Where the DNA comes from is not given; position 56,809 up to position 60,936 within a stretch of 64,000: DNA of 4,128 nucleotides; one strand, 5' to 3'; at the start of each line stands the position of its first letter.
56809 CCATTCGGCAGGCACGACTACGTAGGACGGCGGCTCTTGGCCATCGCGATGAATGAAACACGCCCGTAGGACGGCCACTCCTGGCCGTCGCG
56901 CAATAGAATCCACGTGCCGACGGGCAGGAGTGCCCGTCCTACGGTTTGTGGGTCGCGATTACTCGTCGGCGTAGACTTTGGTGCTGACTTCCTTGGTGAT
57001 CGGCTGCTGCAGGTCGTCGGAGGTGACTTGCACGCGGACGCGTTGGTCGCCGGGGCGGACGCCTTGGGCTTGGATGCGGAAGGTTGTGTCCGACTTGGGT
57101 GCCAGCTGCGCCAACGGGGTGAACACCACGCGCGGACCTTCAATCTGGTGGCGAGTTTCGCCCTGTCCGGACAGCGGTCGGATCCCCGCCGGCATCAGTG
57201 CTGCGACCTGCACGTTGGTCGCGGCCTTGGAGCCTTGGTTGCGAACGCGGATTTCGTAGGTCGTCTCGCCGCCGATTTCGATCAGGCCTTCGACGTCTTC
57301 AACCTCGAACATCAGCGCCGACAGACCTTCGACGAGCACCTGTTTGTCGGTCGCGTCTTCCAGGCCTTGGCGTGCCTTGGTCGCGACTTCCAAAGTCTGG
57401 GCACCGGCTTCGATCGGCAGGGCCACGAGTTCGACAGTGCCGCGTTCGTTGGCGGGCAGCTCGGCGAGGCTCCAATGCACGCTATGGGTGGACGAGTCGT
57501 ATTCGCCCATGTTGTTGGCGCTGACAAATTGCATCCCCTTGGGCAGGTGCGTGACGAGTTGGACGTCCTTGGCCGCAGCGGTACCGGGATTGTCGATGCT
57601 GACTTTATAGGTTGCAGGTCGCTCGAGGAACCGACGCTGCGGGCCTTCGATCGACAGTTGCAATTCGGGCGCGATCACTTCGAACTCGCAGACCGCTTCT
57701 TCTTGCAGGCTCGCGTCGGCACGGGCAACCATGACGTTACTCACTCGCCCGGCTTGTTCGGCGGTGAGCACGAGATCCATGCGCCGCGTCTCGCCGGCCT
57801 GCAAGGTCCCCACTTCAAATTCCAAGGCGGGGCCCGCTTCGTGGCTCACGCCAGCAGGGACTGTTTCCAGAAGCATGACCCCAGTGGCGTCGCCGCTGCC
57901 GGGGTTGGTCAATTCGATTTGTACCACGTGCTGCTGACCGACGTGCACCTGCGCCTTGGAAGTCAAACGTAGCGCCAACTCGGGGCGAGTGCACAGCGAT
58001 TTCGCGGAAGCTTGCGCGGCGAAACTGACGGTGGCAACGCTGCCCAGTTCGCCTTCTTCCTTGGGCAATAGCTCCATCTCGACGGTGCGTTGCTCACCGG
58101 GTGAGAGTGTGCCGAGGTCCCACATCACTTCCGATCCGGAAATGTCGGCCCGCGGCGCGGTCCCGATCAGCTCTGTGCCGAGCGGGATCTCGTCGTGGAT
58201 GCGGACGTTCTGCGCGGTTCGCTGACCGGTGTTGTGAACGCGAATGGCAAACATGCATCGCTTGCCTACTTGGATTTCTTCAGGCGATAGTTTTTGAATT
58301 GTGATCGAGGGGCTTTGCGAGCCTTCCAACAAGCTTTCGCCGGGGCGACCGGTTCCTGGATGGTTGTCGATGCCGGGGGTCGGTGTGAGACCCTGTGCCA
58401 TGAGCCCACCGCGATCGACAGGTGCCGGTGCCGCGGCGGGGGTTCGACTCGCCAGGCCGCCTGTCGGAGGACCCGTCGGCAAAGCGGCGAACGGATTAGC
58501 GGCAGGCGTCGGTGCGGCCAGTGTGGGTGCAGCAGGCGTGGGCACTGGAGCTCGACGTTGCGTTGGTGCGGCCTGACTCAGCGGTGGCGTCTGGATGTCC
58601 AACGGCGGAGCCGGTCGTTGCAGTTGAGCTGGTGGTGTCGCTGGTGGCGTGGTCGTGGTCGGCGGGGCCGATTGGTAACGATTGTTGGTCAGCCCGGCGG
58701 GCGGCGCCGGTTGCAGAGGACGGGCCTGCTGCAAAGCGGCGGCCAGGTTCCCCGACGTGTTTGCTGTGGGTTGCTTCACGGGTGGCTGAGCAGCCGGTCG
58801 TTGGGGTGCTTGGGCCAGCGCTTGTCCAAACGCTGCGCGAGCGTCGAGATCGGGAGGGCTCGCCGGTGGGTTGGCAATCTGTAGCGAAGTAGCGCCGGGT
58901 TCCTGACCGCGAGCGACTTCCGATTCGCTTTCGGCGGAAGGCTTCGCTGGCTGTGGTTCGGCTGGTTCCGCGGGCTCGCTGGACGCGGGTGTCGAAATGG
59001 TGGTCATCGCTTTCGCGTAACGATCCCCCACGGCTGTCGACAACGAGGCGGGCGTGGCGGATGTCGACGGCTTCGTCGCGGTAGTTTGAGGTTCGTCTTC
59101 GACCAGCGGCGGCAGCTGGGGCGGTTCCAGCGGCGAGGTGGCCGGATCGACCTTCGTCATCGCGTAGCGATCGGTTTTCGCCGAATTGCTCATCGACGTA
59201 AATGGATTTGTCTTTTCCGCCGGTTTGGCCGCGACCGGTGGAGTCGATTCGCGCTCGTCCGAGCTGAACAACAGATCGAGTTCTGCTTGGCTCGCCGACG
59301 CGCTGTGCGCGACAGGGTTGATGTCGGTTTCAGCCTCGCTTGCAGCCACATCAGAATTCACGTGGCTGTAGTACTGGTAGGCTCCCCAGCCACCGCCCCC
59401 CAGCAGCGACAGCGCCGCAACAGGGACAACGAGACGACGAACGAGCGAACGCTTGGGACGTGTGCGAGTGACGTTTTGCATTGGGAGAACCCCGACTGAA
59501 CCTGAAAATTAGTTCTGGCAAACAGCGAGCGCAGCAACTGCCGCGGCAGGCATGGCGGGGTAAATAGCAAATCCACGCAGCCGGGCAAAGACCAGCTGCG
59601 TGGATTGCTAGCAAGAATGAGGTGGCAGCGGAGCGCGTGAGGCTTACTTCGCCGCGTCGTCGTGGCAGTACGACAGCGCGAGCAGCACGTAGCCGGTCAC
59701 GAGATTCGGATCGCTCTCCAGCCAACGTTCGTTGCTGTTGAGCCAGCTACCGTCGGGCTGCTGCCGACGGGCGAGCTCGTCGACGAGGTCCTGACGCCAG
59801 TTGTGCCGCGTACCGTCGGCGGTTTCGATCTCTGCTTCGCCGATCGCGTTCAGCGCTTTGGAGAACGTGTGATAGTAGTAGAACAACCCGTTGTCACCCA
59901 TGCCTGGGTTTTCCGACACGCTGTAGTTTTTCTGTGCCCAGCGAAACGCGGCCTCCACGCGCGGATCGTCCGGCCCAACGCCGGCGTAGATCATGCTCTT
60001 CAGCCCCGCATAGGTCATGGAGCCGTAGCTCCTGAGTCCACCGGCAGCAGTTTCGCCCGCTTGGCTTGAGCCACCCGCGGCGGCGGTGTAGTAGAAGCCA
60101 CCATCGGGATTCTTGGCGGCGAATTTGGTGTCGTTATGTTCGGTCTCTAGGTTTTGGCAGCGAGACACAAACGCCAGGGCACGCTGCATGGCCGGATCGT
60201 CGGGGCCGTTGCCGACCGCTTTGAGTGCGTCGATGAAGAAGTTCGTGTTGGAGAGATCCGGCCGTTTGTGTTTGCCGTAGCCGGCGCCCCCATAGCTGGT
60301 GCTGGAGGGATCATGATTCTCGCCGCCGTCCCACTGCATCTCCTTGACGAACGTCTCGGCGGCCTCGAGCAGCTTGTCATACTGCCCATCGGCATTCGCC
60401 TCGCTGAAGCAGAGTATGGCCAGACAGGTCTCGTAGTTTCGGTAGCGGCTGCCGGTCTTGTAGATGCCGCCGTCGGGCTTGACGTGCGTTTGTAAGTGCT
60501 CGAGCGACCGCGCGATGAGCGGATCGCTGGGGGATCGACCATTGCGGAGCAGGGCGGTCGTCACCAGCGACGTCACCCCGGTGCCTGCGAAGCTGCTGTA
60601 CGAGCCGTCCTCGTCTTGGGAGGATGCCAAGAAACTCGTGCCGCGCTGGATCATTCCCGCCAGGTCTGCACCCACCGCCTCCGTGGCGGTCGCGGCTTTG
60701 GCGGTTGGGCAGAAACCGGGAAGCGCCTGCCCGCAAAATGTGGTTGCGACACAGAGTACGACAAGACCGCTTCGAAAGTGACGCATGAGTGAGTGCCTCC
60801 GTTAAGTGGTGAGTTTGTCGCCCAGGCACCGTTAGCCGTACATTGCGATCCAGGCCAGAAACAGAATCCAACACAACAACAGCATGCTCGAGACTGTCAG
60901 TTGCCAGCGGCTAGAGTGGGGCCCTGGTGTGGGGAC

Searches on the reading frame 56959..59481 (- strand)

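Call 46: search_protein_families(library=ncbifam, proteins=[window:56959-59481:-])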
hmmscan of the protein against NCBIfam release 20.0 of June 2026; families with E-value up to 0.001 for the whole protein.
window:56959-59481:- (840 aa): 1 family
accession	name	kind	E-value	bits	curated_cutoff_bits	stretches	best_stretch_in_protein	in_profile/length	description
TIGR01451.2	B_ant_repeat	repeat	1.5e-21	76.1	24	1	402-440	7-45/53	DUF11 type repeat protein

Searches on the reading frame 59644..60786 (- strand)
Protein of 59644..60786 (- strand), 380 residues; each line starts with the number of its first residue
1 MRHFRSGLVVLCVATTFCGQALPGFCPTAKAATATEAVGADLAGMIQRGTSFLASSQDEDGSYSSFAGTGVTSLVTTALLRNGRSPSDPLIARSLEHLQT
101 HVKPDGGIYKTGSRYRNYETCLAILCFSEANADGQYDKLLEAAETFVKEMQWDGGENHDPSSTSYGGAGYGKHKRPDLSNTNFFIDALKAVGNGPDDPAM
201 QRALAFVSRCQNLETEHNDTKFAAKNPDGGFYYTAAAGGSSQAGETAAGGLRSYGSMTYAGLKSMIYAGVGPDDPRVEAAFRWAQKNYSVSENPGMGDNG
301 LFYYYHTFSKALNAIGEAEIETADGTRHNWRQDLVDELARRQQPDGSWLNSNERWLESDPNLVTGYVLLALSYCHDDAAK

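Call 46: search_protein_families(library=ncbifam, proteins=[window:59644-60786:-])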
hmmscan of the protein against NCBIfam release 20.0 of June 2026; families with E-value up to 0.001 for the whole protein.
window:59644-60786:- (380 aa): 4 families
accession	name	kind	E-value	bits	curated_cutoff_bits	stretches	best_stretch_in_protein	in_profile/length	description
TIGR03463.1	osq_cycl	subfamily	9.1e-09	34.1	851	1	38-108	471-544/634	2,3-oxidosqualene cyclase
TIGR01787.1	squalene_cyclas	subfamily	1e-07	31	322.7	1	71-224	439-594/622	squalene/oxidosqualene cyclases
TIGR01507.1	hopene_cyclase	equivalog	2e-07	29.8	431.1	0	43-117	473-550/640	squalene--hopene cyclase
NF053823.1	SCO2321_fam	equivalog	0.00017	20.6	300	0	28-88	104-167/405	SCO2321 family membrane protein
